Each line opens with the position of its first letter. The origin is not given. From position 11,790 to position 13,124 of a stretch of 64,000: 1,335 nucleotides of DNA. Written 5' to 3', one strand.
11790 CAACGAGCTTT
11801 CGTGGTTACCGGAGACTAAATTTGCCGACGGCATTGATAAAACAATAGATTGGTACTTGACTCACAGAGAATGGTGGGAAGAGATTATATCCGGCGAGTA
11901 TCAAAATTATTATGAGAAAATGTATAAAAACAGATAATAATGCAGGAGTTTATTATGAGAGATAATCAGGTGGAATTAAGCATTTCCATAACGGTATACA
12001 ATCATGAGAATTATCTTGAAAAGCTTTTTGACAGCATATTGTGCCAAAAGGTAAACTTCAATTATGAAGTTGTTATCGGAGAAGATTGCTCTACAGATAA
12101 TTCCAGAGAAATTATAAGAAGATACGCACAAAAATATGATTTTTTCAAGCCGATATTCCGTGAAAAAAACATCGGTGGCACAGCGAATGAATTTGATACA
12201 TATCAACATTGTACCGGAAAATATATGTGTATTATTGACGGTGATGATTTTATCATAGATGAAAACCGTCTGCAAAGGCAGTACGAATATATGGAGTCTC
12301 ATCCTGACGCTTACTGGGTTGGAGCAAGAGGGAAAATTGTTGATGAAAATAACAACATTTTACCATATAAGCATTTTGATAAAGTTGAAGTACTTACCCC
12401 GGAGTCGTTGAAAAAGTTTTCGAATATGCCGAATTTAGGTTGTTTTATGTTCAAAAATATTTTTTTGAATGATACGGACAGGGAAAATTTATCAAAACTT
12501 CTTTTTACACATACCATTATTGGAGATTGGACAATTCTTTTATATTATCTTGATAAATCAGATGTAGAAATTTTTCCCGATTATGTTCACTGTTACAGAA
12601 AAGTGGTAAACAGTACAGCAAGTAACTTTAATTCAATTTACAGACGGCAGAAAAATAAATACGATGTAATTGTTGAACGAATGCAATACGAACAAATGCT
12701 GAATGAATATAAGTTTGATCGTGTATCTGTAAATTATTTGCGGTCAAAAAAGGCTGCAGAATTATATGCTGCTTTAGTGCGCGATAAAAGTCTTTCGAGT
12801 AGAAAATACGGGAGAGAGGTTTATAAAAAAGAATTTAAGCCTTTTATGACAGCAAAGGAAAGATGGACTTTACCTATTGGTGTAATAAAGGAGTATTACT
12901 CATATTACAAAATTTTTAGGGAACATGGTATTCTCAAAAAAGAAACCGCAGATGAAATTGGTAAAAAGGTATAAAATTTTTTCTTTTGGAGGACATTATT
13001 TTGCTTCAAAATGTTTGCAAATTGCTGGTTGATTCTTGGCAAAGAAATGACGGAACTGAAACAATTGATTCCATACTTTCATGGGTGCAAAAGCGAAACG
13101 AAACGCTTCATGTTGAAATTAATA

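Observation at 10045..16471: Antibiotic-type 2-deoxy(amino)sugar pathway embedded in a Wzx/Wzy surface-glycan locus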

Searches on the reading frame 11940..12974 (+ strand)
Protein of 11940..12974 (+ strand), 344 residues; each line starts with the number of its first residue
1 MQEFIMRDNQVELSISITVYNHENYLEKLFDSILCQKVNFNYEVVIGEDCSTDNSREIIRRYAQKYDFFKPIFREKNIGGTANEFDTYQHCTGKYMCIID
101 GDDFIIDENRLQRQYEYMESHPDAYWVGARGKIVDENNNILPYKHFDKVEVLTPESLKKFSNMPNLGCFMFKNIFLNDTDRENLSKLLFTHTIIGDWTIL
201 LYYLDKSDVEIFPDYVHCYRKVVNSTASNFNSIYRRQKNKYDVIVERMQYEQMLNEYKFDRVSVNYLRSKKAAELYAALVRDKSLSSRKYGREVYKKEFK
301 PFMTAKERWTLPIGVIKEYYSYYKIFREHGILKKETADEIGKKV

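Call 3: search_protein_families(library=pfam, proteins=[window:11940-12974:+])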
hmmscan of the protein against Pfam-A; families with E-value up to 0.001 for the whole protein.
window:11940-12974:+ (344 aa): 2 families
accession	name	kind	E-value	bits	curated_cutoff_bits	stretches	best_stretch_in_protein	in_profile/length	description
PF00535.33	Glycos_transf_2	-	3.1e-25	89.5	23.3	1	14-173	1-156/168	Glycosyl transferase family 2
PF13641.12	Glyco_tranf_2_3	-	2.5e-05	24.9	27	1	13-130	3-122/230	Glycosyltransferase like family 2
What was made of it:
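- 11940..12974 (+): GT2 glycosyltransferase, soluble. Candidate transferase for the new sugar, but unproven. PF00535, 89.5 bits (call 3).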

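Call 6: search_protein_families(library=ncbifam, proteins=[window:11940-12974:+])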
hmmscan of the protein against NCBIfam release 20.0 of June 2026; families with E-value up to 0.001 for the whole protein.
window:11940-12974:+ (344 aa): 10 families
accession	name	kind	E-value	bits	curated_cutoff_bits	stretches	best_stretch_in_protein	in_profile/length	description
NF047683.1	TeichurnBiosyTuaG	equivalog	1.1e-18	67.8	400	1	6-130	1-123/252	teichuronic acid biosynthesis protein TuaG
NF007482.0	PRK10073.1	equivalog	1.4e-16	60.4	423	1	6-107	1-100/334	glycosyltransferase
NF053739.1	GlytfEpsEBac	equivalog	1.7e-15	56.8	450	1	13-137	3-126/265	glycosyltransferase EpsE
NF038302.1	EPS_HpsE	equivalog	6.9e-12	45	300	1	11-151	1-141/307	hormogonium polysaccharide biosynthesis glycosyltransferase HpsE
TIGR03937.1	PgaC_IcaA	equivalog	5.4e-10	38.8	422.3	1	9-123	43-155/407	poly-beta-1,6-N-acetyl-D-glucosamine synthase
NF041875.1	EPS_EpsD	equivalog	3.7e-08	33.1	370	1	13-129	1-115/325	exopolysaccharide biosynthesis glycosyltransferase EpsD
NF050050.1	ProtGlycPglI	equivalog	7.2e-08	32.1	500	1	12-108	3-99/306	GalNAc(5)-diNAcBac-PP-undecaprenol beta-1,3-glucosyltransferase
NF047588.1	GlcsyltransPgfSStrep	equivalog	7.9e-08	31.9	500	1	12-102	2-95/308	glycosyltransferase PgfS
NF007986.1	PRK10714.1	equivalog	4.8e-07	29.1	529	1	12-102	7-100/316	undecaprenyl-phosphate 4-deoxy-4-formamido-L-arabinose transferase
TIGR04440.1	glyco_TIGR04440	domain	6.2e-06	26.1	70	1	13-143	2-132/215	TIGR00180 family glycosyltransferase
